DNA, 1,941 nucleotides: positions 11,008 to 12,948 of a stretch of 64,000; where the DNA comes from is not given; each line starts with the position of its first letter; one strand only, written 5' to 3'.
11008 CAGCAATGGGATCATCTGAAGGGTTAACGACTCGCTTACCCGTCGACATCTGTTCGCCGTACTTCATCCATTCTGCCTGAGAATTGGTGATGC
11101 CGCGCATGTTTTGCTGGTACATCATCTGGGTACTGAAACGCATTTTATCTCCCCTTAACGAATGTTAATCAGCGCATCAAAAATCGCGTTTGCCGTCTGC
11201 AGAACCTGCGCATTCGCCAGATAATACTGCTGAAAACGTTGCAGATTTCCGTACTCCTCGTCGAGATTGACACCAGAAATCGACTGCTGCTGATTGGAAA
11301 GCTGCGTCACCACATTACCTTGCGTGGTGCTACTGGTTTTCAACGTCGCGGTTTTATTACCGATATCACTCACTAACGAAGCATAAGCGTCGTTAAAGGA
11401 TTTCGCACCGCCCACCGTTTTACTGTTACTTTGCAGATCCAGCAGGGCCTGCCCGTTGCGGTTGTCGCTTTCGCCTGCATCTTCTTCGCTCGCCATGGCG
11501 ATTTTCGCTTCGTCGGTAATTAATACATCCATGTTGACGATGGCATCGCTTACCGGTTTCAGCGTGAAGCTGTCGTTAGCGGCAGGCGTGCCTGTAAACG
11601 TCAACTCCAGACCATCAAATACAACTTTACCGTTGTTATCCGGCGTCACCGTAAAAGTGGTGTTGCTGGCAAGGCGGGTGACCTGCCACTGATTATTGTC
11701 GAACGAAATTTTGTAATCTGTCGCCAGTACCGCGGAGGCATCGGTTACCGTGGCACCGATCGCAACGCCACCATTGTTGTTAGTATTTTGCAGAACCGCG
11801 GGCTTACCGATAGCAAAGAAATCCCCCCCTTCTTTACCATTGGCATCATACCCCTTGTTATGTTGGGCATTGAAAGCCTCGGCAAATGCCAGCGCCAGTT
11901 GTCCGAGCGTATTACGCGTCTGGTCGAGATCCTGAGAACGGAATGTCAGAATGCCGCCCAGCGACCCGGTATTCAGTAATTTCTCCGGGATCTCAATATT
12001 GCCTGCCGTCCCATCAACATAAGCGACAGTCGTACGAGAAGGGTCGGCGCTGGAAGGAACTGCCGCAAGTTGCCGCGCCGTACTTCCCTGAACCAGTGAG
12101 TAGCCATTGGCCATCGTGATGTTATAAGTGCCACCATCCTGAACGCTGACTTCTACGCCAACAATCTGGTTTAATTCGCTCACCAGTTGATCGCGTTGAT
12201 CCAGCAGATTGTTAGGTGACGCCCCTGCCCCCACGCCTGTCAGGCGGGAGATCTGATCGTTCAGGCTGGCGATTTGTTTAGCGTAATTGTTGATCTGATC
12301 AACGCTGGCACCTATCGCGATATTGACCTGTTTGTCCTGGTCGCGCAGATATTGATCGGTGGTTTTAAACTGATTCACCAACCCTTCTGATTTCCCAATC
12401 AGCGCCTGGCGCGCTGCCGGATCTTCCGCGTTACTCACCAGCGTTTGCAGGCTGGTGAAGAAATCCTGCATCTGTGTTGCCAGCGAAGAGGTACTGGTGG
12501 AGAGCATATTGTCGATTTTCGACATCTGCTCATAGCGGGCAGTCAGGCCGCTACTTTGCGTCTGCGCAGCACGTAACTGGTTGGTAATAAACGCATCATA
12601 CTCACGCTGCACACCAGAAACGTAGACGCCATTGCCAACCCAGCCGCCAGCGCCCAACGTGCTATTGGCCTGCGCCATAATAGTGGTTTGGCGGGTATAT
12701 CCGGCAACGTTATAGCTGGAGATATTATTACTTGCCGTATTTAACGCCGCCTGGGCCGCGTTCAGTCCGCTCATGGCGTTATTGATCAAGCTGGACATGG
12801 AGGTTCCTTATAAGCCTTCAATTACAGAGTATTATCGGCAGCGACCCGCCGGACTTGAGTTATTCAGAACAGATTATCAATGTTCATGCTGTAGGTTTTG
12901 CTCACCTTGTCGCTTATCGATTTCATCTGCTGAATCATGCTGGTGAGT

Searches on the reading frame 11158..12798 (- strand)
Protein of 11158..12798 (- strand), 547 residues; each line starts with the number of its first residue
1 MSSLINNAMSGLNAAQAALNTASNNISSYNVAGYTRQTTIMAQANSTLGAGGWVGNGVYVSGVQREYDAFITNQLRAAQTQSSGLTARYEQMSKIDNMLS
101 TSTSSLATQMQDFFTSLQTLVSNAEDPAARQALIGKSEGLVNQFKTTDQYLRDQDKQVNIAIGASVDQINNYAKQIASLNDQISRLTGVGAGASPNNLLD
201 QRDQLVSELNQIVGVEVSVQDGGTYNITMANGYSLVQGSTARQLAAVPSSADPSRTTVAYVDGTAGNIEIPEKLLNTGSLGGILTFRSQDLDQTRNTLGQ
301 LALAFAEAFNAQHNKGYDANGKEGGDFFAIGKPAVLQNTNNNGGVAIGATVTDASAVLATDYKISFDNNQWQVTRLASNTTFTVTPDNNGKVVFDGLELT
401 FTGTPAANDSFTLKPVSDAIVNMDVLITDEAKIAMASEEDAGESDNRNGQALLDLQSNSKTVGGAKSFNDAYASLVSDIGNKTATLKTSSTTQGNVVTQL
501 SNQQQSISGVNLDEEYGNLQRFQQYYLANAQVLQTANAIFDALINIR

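Call 22: list_cluster_members(proteins=[window:11158-12798:-, window:12867-13805:-, window:17381-18583:-, window:10193-11143:-, window:6810-9992:+, window:20294-20950:+, window:18611-19303:-, window:15656-16435:-])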
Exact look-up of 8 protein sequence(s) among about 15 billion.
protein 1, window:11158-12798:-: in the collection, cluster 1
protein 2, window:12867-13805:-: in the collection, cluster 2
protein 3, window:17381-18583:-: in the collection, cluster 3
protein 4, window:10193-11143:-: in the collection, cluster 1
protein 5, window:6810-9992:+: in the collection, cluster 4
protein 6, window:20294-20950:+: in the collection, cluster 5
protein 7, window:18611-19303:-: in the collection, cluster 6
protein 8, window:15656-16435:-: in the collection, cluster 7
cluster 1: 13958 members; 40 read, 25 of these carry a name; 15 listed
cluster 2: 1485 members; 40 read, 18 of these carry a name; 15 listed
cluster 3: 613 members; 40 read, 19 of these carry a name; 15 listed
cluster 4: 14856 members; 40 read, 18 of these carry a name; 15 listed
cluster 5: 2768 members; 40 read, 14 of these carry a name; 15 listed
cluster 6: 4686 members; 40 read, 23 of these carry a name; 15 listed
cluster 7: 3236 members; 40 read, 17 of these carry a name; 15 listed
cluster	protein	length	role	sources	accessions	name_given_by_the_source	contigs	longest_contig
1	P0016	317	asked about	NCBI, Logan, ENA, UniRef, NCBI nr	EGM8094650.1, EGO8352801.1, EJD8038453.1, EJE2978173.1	TPA: flagellar hook-associated protein FlgL [Escherichia coli] | flagellar hook-associated protein FlgL n=1 Tax=Escherichia TaxID=561 RepID=UPI0004D9EB1E | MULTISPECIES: flagellar hook-associated protein FlgL [Escherichia]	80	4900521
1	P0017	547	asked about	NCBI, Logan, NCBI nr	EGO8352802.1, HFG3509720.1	flagellar hook-associated protein FlgK [Escherichia coli]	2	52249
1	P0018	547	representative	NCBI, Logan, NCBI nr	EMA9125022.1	flagellar hook-associated protein FlgK [Escherichia coli]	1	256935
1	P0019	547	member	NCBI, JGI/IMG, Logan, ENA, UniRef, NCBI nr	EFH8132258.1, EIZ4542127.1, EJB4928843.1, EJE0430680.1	flagellar hook-associated protein FlgK [Escherichia coli] | flagellar hook-associated protein 1 FlgK | flagellar hook-associated protein FlgK n=1 Tax=Escherichia coli TaxID=562 ...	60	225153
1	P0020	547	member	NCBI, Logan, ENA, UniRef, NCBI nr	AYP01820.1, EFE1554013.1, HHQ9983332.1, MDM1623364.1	flagellar hook-associated protein FlgK [Escherichia coli] | flagellar hook-associated protein FlgK n=1 Tax=Escherichia coli TaxID=562 ...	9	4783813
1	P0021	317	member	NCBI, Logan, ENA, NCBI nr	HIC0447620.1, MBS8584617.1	flagellar hook-associated protein FlgL [Escherichia coli]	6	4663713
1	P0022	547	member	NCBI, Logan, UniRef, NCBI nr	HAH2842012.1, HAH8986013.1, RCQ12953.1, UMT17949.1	flagellar hook-associated protein FlgK [Escherichia coli] | flagellar hook-associated protein FlgK n=1 Tax=Escherichia coli TaxID=562 ...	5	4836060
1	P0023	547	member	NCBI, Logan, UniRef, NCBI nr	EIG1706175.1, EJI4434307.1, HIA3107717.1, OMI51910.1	flagellar hook-associated protein FlgK [Escherichia coli] | flagellar hook-associated protein FlgK n=1 Tax=Escherichia coli TaxID=562 ...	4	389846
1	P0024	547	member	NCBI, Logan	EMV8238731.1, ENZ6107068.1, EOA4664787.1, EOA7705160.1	flagellar hook-associated protein FlgK [Escherichia coli]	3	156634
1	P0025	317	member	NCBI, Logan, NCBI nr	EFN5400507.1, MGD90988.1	flagellar hook-filament junction protein FlgL [Escherichia coli]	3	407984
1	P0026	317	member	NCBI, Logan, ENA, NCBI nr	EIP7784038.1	flagellar hook-associated protein FlgL [Escherichia coli]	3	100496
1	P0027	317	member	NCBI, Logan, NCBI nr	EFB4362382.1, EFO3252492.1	flagellar hook-filament junction protein FlgL [Escherichia coli]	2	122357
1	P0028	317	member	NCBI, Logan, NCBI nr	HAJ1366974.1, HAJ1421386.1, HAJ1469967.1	TPA: flagellar hook-filament junction protein FlgL [Escherichia coli] | flagellar hook-filament junction protein FlgL [Escherichia coli]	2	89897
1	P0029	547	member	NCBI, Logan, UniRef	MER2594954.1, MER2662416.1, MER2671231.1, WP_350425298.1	flagellar hook-associated protein FlgK [Escherichia coli] | flagellar hook-associated protein FlgK n=1 Tax=Escherichia coli TaxID=562 ...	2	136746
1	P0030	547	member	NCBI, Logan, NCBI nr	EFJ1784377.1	flagellar hook-associated protein FlgK [Escherichia coli]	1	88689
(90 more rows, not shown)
